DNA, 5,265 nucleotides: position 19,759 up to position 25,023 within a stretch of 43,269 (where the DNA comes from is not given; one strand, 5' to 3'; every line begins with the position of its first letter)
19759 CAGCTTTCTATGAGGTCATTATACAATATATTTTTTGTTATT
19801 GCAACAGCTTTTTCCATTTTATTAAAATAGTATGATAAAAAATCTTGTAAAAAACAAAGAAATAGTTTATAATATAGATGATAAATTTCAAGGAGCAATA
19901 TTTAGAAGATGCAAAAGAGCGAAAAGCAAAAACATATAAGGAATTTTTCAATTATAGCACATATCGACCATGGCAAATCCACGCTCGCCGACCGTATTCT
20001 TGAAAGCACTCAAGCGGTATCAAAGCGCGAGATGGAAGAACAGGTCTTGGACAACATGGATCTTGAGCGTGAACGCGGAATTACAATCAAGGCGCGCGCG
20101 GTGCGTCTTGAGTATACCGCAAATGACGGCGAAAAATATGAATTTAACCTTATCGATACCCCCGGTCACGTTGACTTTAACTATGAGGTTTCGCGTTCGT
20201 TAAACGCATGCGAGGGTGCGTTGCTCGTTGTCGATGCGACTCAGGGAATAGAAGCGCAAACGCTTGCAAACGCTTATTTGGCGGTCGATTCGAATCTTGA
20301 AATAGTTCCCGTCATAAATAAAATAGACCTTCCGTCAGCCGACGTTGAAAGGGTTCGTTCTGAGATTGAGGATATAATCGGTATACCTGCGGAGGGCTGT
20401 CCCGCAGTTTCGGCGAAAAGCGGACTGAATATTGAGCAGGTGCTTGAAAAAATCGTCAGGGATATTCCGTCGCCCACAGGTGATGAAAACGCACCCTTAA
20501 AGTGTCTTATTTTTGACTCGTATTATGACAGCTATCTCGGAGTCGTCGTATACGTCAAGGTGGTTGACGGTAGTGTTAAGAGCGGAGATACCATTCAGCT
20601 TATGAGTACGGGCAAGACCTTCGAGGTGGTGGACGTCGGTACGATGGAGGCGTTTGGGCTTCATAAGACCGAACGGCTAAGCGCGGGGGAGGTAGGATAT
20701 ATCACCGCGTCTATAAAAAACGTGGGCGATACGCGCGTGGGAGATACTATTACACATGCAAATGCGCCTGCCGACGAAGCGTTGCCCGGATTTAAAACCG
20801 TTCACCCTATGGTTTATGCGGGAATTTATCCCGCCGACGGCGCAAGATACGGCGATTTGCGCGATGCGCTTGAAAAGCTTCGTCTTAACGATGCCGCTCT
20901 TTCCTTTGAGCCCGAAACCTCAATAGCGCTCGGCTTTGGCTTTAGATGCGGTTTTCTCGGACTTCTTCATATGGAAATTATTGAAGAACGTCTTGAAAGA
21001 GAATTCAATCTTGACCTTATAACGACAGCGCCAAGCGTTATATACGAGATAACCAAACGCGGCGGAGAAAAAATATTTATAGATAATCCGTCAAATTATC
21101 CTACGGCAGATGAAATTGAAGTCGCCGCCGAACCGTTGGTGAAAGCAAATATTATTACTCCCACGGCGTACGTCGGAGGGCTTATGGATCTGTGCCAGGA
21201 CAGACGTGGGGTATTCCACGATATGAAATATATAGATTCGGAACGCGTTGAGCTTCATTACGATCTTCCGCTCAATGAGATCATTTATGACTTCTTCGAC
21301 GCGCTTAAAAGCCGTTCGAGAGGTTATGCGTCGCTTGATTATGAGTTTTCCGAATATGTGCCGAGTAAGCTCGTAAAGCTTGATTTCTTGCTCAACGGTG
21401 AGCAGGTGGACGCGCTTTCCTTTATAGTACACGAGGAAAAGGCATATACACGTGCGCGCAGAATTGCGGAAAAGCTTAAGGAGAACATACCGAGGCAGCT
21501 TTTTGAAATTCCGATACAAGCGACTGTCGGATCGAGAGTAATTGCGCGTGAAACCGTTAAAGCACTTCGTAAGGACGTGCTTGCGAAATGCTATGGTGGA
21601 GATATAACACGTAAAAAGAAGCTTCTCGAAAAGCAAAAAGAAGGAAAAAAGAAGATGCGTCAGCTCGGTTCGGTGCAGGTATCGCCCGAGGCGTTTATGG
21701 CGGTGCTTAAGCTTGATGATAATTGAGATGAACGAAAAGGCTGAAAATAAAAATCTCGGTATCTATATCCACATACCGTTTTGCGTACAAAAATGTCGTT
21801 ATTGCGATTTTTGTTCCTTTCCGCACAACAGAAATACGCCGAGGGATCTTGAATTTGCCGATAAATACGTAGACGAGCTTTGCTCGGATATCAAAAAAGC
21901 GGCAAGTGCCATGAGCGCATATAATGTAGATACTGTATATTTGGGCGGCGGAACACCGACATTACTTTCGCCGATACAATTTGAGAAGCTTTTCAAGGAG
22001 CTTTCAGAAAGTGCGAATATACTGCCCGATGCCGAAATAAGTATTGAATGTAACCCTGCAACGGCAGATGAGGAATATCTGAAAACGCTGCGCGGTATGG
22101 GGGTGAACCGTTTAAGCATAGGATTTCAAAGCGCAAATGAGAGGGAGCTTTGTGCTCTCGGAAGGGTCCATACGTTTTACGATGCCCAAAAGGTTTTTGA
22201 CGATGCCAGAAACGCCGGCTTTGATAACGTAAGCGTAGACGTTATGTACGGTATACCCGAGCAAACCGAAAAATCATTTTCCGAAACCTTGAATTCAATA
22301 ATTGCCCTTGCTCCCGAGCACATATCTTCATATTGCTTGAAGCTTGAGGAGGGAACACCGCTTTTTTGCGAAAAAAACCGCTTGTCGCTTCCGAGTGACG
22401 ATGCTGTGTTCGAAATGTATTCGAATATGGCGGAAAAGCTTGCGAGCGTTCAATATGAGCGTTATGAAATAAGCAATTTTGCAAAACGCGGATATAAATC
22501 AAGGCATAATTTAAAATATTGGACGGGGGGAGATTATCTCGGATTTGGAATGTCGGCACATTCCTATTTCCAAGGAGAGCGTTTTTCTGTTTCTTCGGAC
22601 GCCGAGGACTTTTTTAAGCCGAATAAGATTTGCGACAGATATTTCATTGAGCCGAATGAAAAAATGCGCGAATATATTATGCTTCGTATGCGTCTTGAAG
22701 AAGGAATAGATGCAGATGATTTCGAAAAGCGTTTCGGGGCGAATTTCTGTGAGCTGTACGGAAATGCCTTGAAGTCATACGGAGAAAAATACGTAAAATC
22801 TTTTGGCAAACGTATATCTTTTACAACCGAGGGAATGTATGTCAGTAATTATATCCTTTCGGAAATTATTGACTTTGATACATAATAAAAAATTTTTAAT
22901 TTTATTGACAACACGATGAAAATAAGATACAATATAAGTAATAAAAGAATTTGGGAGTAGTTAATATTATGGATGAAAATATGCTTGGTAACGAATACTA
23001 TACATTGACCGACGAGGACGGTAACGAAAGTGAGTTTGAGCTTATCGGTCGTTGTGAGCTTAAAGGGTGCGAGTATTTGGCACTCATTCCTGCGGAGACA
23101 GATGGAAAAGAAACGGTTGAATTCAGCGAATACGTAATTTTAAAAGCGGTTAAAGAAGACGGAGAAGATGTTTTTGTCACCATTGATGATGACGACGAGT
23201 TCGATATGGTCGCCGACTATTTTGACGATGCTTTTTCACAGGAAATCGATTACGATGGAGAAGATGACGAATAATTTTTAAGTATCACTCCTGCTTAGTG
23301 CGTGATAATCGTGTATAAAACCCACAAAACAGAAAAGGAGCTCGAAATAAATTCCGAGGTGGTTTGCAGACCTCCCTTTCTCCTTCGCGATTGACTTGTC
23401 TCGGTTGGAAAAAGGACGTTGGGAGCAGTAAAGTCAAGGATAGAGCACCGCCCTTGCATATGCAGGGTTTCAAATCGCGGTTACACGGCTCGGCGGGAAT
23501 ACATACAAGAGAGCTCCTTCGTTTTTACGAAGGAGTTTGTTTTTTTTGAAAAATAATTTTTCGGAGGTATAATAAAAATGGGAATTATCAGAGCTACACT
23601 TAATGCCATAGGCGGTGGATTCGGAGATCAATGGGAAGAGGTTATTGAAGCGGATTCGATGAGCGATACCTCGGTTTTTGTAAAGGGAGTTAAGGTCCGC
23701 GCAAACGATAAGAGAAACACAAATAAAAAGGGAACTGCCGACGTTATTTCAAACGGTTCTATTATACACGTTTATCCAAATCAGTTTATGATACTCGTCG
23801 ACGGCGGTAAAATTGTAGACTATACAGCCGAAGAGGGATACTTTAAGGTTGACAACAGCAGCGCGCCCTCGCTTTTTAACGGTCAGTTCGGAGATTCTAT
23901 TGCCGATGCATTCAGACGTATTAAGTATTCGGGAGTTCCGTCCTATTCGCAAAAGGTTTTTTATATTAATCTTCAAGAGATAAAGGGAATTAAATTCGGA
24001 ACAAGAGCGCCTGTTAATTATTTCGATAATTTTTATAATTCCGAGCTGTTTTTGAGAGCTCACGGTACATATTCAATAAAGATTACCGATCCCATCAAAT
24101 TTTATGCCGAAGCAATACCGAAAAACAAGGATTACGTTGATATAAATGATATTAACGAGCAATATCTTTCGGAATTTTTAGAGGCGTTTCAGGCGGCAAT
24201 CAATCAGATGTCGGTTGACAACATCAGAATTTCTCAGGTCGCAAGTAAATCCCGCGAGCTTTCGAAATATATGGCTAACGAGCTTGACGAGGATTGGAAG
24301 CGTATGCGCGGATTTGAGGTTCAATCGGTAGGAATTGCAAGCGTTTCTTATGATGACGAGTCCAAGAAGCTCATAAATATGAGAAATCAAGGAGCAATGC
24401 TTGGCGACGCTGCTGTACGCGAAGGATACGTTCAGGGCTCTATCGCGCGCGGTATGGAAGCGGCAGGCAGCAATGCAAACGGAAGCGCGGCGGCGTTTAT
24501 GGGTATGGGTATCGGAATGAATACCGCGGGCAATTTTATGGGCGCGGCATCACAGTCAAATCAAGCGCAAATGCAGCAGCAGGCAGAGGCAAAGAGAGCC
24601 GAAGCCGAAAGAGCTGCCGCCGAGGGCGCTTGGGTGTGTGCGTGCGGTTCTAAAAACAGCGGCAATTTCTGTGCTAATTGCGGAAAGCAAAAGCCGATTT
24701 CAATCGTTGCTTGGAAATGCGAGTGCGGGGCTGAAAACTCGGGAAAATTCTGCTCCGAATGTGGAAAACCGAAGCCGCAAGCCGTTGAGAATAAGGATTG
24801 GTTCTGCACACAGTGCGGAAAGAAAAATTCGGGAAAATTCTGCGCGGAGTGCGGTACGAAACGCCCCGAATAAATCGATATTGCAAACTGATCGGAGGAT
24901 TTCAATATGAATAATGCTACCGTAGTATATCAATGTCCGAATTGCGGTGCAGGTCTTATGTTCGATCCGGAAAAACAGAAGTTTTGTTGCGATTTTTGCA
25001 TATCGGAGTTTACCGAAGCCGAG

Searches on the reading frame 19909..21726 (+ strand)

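Call 30: search_protein_families(library=pfam, proteins=[window:19909-21726:+], max_evalue=0.001)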
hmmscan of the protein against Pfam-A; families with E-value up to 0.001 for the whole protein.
window:19909-21726:+ (605 aa): 7 families
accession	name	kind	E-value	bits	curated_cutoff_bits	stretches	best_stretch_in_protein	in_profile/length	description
PF00009.33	GTP_EFTU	-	2e-55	187.8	26.5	1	8-187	1-187/188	Elongation factor Tu GTP binding domain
PF06421.17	LepA_C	-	4.8e-50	168.6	29.7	1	495-601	1-107/107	GTP-binding protein LepA C-terminus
PF00679.30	EFG_C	-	1.2e-21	76.9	27.9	1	407-491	3-86/89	Elongation factor G C-terminus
PF03144.31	GTP_EFTU_D2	-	5.8e-12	46.3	30.3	1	211-282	1-73/73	Elongation factor Tu domain 2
PF22042.2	EF-G_D2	-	2.3e-05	24.8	27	1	197-282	2-82/84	Elongation factor G domain 2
PF01926.29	MMR_HSR1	-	3.5e-05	24.3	21.9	1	21-138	10-113/113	50S ribosome-binding GTPase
PF00071.28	Ras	-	0.0001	22.3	21.6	1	59-186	31-160/162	Ras family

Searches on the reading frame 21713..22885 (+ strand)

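Call 30: search_protein_families(library=pfam, proteins=[window:21713-22885:+], max_evalue=0.001)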
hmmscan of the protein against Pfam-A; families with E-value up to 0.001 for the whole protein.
window:21713-22885:+ (390 aa): 2 families
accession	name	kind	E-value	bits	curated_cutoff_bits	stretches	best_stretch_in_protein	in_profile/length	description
PF04055.27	Radical_SAM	-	9.2e-29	101.2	29.5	1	18-195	1-165/166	Radical SAM superfamily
PF06969.22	HemN_C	-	3.1e-10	40.4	24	1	313-375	2-65/67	HemN C-terminal domain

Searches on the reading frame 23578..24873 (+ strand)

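Call 30: search_protein_families(library=pfam, proteins=[window:23578-24873:+], max_evalue=0.001)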
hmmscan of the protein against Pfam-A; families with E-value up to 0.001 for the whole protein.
window:23578-24873:+ (431 aa): 2 families
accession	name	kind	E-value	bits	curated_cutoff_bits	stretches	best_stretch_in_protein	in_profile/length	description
PF13421.11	Band_7_1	-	5.9e-16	59.2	24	1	56-269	10-206/211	SPFH domain-Band 7 family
PF01145.31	Band_7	-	6.4e-06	26.8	23.6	1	158-280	59-169/176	SPFH domain / Band 7 family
